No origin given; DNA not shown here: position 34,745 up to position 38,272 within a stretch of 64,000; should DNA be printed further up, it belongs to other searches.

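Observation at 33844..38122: Coupled three-gene unit: WYL-like small protein, membrane metzincin and a UvrD-helicase/PD-(D/E)xK-nuclease fusion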

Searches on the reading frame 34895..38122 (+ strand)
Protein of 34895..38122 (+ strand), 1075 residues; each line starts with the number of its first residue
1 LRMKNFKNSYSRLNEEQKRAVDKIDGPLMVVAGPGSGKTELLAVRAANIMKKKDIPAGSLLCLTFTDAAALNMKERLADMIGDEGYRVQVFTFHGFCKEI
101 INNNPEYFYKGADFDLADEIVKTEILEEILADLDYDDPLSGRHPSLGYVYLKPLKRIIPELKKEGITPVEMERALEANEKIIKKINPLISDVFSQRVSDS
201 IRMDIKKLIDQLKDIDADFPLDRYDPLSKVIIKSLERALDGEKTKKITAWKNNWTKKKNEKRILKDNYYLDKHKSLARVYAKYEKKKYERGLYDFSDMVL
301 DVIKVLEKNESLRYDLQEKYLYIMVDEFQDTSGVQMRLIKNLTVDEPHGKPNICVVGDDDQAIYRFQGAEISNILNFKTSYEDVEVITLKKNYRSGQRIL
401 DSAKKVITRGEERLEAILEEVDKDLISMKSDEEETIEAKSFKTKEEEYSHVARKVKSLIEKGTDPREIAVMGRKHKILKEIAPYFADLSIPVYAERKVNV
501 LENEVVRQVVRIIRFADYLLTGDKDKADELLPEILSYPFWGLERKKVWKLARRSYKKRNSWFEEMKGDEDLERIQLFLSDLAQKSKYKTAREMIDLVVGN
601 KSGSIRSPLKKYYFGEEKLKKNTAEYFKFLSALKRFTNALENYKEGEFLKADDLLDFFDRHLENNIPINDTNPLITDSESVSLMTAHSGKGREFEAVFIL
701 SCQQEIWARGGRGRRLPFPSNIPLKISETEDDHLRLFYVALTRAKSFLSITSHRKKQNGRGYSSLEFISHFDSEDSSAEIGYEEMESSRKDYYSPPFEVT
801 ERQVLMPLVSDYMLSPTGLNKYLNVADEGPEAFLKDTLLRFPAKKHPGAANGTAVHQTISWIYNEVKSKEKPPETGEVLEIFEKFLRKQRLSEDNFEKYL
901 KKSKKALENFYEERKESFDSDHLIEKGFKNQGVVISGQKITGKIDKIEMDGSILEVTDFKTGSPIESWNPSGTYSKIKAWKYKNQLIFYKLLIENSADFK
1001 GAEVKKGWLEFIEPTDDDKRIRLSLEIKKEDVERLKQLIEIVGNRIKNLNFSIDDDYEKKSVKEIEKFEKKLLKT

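Call 3: search_protein_families(library=pfam, proteins=[window:34895-38122:+], max_evalue=1)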
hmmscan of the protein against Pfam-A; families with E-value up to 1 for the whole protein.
window:34895-38122:+ (1075 aa): 12 families
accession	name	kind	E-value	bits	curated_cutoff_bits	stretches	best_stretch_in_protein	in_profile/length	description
PF00580.27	UvrD-helicase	-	5.5e-66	223.5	23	1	13-381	1-270/271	UvrD/REP helicase N-terminal domain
PF13361.12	UvrD_C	-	3.2e-30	106.2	25.6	1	387-754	1-349/350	UvrD-like helicase C-terminal domain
PF13245.12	AAA_19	-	1e-16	61.8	25.1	1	17-366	1-133/134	AAA domain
PF12705.13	PDDEXK_1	-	1.6e-14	54.9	22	1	828-1054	12-232/247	PD-(D/E)XK nuclease superfamily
PF13604.12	AAA_30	-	1.6e-05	25.2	27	1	13-77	2-66/191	AAA domain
PF13538.12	UvrD_C_2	-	0.00011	22.4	27.4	1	732-746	33-47/52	UvrD-like helicase C-terminal domain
PF13087.12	AAA_12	-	0.0008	19.5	27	0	423-471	65-115/195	AAA domain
PF00270.35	DEAD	-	0.0045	17.2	26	1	15-89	2-77/167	DEAD/DEAH box helicase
PF10926.14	DUF2800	-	0.0047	16.6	21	1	840-965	24-143/368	Protein of unknown function (DUF2800)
PF04851.21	ResIII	-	0.082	13.3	22.5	0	13-82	4-78/164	Type III restriction enzyme, res subunit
PF01443.25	Viral_helicase1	-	0.32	11.2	21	0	732-750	208-226/228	Viral superfamily 1 RNA helicase core domain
PF02321.23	OEP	-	0.85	9.8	22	0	361-416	93-146/187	Outer membrane efflux protein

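Call 4: search_protein_families(library=padloc, proteins=[window:34895-38122:+], max_evalue=1)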
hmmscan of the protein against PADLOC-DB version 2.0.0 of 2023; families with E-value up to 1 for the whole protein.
window:34895-38122:+ (1075 aa): 47 families (the best 25 are shown)
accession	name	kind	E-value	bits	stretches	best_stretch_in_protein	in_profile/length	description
PDLC00114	GajB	-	3.8e-75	251.7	2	245-752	144-611/635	UrvD helicase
PDLC03802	RTasHel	-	2.8e-72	242.6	3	242-494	116-341/675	DRT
PDLC00117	GajB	-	8.1e-68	227.4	2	237-763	136-584/604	UrvD helicase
PDLC00132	GajB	-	5.8e-61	204.9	2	240-771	134-619/625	UrvD helicase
PDLC00103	GajB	-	2.1e-55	186.8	3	249-516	144-400/612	UrvD helicase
PDLC00127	GajB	-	1.3e-49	167.3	3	238-482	125-354/594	UrvD helicase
PDLC00119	GajB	-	3.7e-43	146.3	3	251-409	145-302/565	UrvD helicase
PDLC00107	GajB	-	5e-40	135.7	3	277-491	173-372/587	UrvD helicase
PDLC00130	GajB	-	7.9e-40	134.7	3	281-409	167-292/589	UrvD helicase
PDLC00121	GajB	-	9.6e-39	131.3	3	273-513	157-380/565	UrvD helicase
PDLC00134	GajB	-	5.4e-38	129.2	2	258-515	148-401/431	UrvD helicase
PDLC00104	GajB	-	4.4e-36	122.8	2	281-755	127-566/574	UrvD helicase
PDLC00129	GajB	-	1.7e-34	117.4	3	219-450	133-350/594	UrvD helicase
PDLC00123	GajB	-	1.7e-34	117.3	3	227-515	87-354/540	UrvD helicase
PDLC00138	GajB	-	2.6e-34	116.9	3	278-475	179-363/581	UrvD helicase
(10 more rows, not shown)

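Call 5: search_protein_families(library=ncbifam, proteins=[window:34895-38122:+], max_evalue=1)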
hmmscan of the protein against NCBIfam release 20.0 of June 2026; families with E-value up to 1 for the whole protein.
window:34895-38122:+ (1075 aa): 16 families
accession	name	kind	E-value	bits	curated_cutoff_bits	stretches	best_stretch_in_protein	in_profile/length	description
TIGR01073.1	pcrA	equivalog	5.4e-84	282.9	911.2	2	245-756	139-613/725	DNA helicase PcrA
TIGR01074.1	rep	equivalog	1.5e-64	218.5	951.45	2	242-760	133-620/668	DNA helicase Rep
NF008743.0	PRK11773.1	equivalog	3.8e-64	217.3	965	2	229-754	124-616/720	DNA helicase II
TIGR01075.1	uvrD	equivalog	3.4e-63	214.1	1144.45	2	227-755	117-612/715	DNA helicase II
NF008172.0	PRK10919.1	equivalog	2e-47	161.8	1168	3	244-410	136-294/673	DNA helicase Rep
NF008276.0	PRK11054.1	equivalog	5e-43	147.6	543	3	275-476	391-571/684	DNA helicase IV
TIGR02784.1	addA_alphas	equivalog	1.2e-37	129.9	860.75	2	271-992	339-1113/1138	double-strand break repair helicase AddA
TIGR02785.1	addA_Gpos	equivalog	4.4e-34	117.6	707.65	3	243-406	304-479/1234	helicase-exonuclease AddAB subunit AddA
TIGR00609.1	recB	equivalog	7.8e-33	113.7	696.05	2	181-420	233-466/1175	exodeoxyribonuclease V subunit beta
NF010485.0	PRK13909.1-2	equivalog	4.4e-29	101.3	650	3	200-700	201-630/909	RecB-like helicase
NF010487.0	PRK13909.1-4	equivalog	8.2e-24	83.9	759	2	268-515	272-525/924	RecB-like helicase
NF008128.0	PRK10876.1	equivalog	6.6e-17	60.5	1697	1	274-412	330-466/1181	exodeoxyribonuclease V subunit beta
TIGR02786.1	addB_alphas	equivalog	2.9e-06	25.7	486.5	1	847-1028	785-962/1024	double-strand break repair protein AddB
NF041254.1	motor_HelR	exception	0.00021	19.7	750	1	309-408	508-600/706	RNA polymerase recycling motor ATPase HelR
NF011886.0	PRK15359.1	equivalog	0.0026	17.6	146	1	253-300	6-52/144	type III secretion system chaperone protein SscB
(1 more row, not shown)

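Call 28: search_solved_structures(query=window:34895-38122:+, max_evalue=1e-10)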
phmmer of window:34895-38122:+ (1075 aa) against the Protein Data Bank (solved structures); distinct sequences matched with E-value up to 1e-10: 15.
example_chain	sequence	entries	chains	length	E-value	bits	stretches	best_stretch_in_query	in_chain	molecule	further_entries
1pjr_A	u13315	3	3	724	4.1e-54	187.3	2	273-755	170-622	PCRA | ATP-DEPENDENT HELICASE PCRA | HELICASE PCRA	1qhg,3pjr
2pjr_A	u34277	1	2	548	7.8e-47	163.2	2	273-642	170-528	PROTEIN (HELICASE PCRA)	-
4c2t_A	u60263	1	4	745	1.2e-45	159.2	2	275-422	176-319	DNA HELICASE II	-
4c2u_A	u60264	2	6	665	1.3e-45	159.1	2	275-422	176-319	DNA HELICASE II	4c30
9dci_A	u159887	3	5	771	1.8e-44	155.4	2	272-517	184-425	ATP-dependent DNA helicase UvrD1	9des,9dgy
3lfu_A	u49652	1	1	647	1.2e-36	129.5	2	274-753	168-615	DNA helicase II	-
2is1_A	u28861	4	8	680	1.4e-36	129.2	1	274-753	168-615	DNA helicase II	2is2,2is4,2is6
1uaa_A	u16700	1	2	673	2e-36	128.7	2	270-411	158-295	PROTEIN (ATP-DEPENDENT DNA HELICASE REP.)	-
1qhh_B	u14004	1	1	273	1.6e-25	92.6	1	274-511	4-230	PROTEIN (PCRA (SUBUNIT))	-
1qhh_A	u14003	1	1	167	3.9e-19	71.5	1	11-138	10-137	PROTEIN (PCRA (SUBUNIT))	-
1w36_B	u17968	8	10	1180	1.4e-11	46.4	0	274-411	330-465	EXODEOXYRIBONUCLEASE V BETA CHAIN | RecBCD enzyme subunit RecB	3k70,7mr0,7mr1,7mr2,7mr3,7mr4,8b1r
5mbv_B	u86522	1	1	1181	1.4e-11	46.4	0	274-411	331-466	RecBCD enzyme subunit RecB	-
8b1t_B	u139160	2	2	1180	1.4e-11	46.4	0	274-411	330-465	RecBCD enzyme subunit RecB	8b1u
6sjb_B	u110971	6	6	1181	1.4e-11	46.4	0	274-411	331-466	RecBCD enzyme subunit RecB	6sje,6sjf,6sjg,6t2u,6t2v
5ld2_B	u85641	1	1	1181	1.4e-11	46.4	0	274-411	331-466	RecBCD enzyme subunit RecB,RecBCD enzyme subunit RecB,RecBCD enzyme subunit RecB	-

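Call 30: find_homologous_proteins(query=window:34895-38122:+, max_evalue=1e-20)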
Query window:34895-38122:+ (1075 aa): 7277 proteins with E <= 1e-20 among 8000 candidates; the best 120 are listed.
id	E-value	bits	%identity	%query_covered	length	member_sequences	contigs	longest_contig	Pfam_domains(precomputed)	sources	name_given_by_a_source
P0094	0.0e+0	2384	100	100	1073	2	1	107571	PF12705.14,PF13604.13,PF13361.13,PF13245.13,PF00580.28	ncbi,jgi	-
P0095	0.0e+0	1846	76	100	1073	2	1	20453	PF12705.14,PF13604.13,PF13361.13,PF13245.13,PF00580.28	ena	-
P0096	0.0e+0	1835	75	100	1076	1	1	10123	PF12705.14,PF13361.13,PF13245.13,PF00580.28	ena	-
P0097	0.0e+0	1779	73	100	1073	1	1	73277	PF12705.14,PF13361.13,PF13245.13,PF00580.28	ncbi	-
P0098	0.0e+0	1769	72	100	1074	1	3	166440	PF13538.13,PF12705.14,PF13604.13,PF13361.13,PF13245.13,PF00580.28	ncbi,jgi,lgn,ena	-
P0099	0.0e+0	1620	66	100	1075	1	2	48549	PF13538.13,PF12705.14,PF13604.13,PF13361.13,PF13245.13,PF00580.28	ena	-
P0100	0.0e+0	1591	66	100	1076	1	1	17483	PF13538.13,PF12705.14,PF13604.13,PF13361.13,PF13245.13,PF00580.28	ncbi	-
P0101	0.0e+0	1591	66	98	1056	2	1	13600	PF12705.14,PF13361.13,PF13245.13,PF00580.28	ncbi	-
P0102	0.0e+0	1581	66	100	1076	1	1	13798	PF13538.13,PF12705.14,PF13604.13,PF13361.13,PF13245.13,PF00580.28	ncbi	-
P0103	0.0e+0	1547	64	100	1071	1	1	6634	PF13538.13,PF12705.14,PF13604.13,PF13361.13,PF13245.13,PF00580.28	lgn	-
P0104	0.0e+0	1446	61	100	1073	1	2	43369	PF13538.13,PF12705.14,PF13604.13,PF13361.13,PF13245.13,PF00580.28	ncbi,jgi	-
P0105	0.0e+0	1339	56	100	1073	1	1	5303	PF13538.13,PF12705.14,PF13361.13,PF13245.13,PF00580.28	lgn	-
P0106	0.0e+0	1307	56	100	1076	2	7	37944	PF13538.13,PF12705.14,PF13361.13,PF13245.13,PF00580.28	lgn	-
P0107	0.0e+0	1175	51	99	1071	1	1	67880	PF13538.13,PF12705.14,PF13361.13,PF13245.13,PF00580.28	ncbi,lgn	-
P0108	0.0e+0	1162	51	99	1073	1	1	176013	PF13538.13,PF12705.14,PF13361.13,PF13245.13,PF00580.28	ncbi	-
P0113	0.0e+0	1093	48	100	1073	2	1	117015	PF13538.13,PF12705.14,PF13361.13,PF13245.13,PF00580.28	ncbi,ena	-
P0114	0.0e+0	1087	48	100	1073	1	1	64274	PF13538.13,PF12705.14,PF13361.13,PF13245.13,PF00580.28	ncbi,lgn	-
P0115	0.0e+0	1079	48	99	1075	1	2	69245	PF13538.13,PF12705.14,PF13361.13,PF13245.13,PF00580.28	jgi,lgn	-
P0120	0.0e+0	1036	46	100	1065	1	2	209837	PF13538.13,PF12705.14,PF13361.13,PF13245.13,PF00580.28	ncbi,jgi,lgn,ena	-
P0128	6.3e-298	1009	46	100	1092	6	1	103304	PF13538.13,PF12705.14,PF13604.13,PF13361.13,PF13245.13,PF00580.28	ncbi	-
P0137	1.9e-290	985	46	99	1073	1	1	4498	PF13538.13,PF12705.14,PF13361.13,PF13245.13,PF00580.28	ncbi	-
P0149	3.8e-280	951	44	100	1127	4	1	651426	PF13538.13,PF12705.14,PF13361.13,PF13245.13,PF00580.28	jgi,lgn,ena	-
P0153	1.4e-277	942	43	99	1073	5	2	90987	PF13538.13,PF12705.14,PF13361.13,PF13245.13,PF00580.28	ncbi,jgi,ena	-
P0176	5.0e-273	927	43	100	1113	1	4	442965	PF13538.13,PF12705.14,PF13604.13,PF13361.13,PF13245.13,PF00580.28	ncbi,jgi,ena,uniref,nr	ncbi:MAG: hypothetical protein COU07_00650 [Candidatus Harrisonbacteria bacterium CG10_big_fil_rev_8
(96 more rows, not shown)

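Call 32: find_encoding_contigs(protein=P0176, flank=6000, max_places=1)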
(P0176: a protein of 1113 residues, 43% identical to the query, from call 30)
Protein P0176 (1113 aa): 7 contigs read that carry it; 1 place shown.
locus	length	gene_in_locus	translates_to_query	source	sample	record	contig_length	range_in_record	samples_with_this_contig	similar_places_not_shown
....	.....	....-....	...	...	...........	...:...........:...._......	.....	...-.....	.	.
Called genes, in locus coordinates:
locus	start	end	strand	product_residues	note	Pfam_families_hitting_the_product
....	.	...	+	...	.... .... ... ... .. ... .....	?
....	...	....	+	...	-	-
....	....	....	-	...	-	-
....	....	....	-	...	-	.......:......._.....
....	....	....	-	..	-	-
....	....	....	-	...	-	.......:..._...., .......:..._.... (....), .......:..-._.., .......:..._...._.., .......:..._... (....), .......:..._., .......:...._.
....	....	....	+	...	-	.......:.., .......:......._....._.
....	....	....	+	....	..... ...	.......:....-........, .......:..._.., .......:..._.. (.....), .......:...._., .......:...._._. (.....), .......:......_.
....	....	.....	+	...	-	-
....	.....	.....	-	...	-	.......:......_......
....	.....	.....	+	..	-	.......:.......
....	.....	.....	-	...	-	-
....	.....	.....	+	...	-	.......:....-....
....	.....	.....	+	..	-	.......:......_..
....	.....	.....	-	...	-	-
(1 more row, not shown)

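Call 33: find_encoding_contigs(protein=P0120, flank=6000, max_places=1)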
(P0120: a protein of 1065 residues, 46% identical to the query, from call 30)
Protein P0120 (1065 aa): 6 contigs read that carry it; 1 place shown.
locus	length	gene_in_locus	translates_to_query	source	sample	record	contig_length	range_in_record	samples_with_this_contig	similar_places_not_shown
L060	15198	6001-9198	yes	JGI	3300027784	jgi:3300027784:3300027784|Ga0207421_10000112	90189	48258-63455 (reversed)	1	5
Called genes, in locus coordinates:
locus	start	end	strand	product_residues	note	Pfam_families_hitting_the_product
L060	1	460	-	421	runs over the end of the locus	PF02463:SMC_N, PF11398:DUF2813 (faint), PF13175:AAA_15, PF13476:AAA_23 (weak), PF13304:AAA_21, PF13175:AAA_15, PF20469:OLD-like_TOPRIM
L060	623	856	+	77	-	-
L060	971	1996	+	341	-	-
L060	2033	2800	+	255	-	PF10646:Germane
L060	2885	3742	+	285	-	PF01261:AP_endonuc_2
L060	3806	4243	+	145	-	PF01467:CTP_transf_like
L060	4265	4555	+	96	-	-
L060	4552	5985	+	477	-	PF00989:PAS (weak), PF13426:PAS_9 (weak), PF08448:PAS_4, PF13188:PAS_8, PF00512:HisKA (weak), PF02518:HATPase_c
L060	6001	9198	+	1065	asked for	PF00580:UvrD-helicase, PF13245:AAA_19, PF00580:UvrD-helicase, PF13538:UvrD_C_2 (faint), PF13361:UvrD_C, PF12705:PDDEXK_1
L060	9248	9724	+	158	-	PF03073:TspO_MBR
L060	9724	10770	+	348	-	PF00817:IMS, PF11799:IMS_C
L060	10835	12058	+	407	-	PF02812:ELFV_dehydrog_N, PF00208:ELFV_dehydrog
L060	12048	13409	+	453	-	PF13742:tRNA_anti_2, PF01336:tRNA_anti-codon, PF02601:Exonuc_VII_L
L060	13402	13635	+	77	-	-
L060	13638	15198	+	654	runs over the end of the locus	PF00580:UvrD-helicase, PF01443:Viral_helicase1 (faint), PF13245:AAA_19, PF13361:UvrD_C, PF13538:UvrD_C_2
